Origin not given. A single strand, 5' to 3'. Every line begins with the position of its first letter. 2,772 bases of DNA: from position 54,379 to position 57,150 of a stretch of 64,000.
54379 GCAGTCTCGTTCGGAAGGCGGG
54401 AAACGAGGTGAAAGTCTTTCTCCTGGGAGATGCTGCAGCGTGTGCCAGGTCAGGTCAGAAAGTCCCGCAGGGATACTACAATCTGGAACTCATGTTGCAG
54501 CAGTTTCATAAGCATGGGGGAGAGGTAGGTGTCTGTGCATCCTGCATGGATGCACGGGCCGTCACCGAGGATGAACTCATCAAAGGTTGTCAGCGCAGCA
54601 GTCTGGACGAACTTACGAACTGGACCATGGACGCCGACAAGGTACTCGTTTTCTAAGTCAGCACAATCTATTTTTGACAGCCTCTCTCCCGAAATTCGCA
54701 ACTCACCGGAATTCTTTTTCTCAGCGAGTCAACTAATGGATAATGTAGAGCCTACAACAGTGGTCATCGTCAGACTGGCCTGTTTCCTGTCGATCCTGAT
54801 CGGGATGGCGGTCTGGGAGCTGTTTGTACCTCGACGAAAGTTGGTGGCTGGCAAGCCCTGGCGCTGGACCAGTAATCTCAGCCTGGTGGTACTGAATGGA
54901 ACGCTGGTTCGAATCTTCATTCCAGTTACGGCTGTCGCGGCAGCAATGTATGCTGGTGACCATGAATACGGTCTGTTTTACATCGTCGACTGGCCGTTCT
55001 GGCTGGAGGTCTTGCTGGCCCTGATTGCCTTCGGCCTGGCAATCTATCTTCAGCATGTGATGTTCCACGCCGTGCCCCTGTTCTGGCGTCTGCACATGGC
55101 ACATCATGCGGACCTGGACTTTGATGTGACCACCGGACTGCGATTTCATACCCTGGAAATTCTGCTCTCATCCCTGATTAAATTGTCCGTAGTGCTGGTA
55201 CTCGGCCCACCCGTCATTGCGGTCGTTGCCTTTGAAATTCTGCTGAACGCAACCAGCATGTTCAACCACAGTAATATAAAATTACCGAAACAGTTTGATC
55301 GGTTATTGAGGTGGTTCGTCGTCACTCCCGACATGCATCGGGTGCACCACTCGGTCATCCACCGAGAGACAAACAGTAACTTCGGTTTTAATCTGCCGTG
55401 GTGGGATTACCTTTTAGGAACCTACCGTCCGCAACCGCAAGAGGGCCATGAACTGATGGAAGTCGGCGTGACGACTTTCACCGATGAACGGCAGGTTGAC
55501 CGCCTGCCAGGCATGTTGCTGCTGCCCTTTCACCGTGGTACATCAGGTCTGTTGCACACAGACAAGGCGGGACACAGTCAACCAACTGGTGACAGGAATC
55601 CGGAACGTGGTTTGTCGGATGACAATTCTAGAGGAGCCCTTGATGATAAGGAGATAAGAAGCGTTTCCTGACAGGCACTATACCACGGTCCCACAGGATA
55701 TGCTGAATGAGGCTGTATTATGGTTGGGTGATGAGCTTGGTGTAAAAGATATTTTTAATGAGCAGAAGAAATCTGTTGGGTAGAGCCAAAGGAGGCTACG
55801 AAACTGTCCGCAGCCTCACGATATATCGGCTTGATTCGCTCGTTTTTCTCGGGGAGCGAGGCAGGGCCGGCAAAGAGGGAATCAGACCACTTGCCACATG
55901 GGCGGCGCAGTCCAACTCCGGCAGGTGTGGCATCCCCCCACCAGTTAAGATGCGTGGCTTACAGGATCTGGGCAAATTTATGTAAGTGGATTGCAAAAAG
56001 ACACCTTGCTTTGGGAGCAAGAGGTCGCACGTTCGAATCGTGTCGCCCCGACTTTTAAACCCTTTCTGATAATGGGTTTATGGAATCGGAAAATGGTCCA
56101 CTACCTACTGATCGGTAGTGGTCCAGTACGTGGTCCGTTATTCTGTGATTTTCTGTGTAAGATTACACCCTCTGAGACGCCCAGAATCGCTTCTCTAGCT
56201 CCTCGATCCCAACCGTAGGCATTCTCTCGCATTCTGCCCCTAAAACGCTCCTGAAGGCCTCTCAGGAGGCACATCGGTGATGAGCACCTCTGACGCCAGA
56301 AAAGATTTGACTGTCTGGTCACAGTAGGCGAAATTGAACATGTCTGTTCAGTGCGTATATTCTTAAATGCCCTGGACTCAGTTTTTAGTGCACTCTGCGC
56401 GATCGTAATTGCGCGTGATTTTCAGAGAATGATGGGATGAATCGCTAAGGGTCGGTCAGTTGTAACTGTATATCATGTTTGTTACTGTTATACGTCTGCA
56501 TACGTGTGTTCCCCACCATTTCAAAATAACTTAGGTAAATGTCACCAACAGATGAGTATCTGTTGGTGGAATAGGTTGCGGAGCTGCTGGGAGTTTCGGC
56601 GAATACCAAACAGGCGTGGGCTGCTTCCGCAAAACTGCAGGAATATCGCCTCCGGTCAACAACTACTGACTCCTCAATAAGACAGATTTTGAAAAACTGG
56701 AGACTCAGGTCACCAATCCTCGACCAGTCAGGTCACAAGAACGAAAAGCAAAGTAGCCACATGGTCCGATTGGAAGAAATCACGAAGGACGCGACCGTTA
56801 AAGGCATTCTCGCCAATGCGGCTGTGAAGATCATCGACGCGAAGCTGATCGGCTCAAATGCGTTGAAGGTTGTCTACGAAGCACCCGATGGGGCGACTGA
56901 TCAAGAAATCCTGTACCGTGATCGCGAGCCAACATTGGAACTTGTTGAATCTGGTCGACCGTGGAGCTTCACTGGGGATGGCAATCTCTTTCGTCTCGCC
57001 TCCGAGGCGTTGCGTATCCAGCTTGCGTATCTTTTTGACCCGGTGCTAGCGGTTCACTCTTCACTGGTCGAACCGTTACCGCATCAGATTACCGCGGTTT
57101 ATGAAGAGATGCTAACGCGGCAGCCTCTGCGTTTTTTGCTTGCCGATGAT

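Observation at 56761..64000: SNF2 helicase-DUF3883 nuclease plus giant sacsin-type GHKL ATPase: candidate uncharacterised defence module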

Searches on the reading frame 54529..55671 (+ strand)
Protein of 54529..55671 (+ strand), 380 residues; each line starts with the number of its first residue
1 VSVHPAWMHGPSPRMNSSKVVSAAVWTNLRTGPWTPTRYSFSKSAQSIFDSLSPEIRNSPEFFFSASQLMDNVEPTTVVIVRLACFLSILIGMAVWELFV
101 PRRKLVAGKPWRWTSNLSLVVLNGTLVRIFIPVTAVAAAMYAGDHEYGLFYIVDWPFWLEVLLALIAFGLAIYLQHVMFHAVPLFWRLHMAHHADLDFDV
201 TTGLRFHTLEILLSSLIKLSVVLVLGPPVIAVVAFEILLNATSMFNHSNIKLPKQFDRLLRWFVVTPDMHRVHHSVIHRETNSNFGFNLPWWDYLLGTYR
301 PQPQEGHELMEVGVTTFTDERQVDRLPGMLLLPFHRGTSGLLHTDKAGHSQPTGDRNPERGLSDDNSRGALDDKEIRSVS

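Call 58: search_protein_families(library=pfam, proteins=[window:54529-55671:+], max_evalue=0.001)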
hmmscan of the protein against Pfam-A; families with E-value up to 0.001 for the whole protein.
window:54529-55671:+ (380 aa): 1 family
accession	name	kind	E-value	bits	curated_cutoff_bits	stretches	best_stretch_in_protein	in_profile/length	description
PF04116.19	FA_hydroxylase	-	1.8e-25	90.4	31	1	161-298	1-132/132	Fatty acid hydroxylase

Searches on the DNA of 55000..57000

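Call 59: search_rna_families(source=window, start=55000, end=57000, threshold=evalue, max_evalue=1, show_alignments=2)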
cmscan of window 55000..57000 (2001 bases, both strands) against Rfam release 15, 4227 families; matches with E-value up to 1: 2.
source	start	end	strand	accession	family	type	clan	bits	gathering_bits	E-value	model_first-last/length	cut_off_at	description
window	56049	56129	+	RF02618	SSRC34_2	Gene; sRNA;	-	24.8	48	0.29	1-125/125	no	Streptococcus sRNA 34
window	55979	56043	+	RF00005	tRNA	Gene; tRNA;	CL00001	22.1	29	0.15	8-63/71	no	tRNA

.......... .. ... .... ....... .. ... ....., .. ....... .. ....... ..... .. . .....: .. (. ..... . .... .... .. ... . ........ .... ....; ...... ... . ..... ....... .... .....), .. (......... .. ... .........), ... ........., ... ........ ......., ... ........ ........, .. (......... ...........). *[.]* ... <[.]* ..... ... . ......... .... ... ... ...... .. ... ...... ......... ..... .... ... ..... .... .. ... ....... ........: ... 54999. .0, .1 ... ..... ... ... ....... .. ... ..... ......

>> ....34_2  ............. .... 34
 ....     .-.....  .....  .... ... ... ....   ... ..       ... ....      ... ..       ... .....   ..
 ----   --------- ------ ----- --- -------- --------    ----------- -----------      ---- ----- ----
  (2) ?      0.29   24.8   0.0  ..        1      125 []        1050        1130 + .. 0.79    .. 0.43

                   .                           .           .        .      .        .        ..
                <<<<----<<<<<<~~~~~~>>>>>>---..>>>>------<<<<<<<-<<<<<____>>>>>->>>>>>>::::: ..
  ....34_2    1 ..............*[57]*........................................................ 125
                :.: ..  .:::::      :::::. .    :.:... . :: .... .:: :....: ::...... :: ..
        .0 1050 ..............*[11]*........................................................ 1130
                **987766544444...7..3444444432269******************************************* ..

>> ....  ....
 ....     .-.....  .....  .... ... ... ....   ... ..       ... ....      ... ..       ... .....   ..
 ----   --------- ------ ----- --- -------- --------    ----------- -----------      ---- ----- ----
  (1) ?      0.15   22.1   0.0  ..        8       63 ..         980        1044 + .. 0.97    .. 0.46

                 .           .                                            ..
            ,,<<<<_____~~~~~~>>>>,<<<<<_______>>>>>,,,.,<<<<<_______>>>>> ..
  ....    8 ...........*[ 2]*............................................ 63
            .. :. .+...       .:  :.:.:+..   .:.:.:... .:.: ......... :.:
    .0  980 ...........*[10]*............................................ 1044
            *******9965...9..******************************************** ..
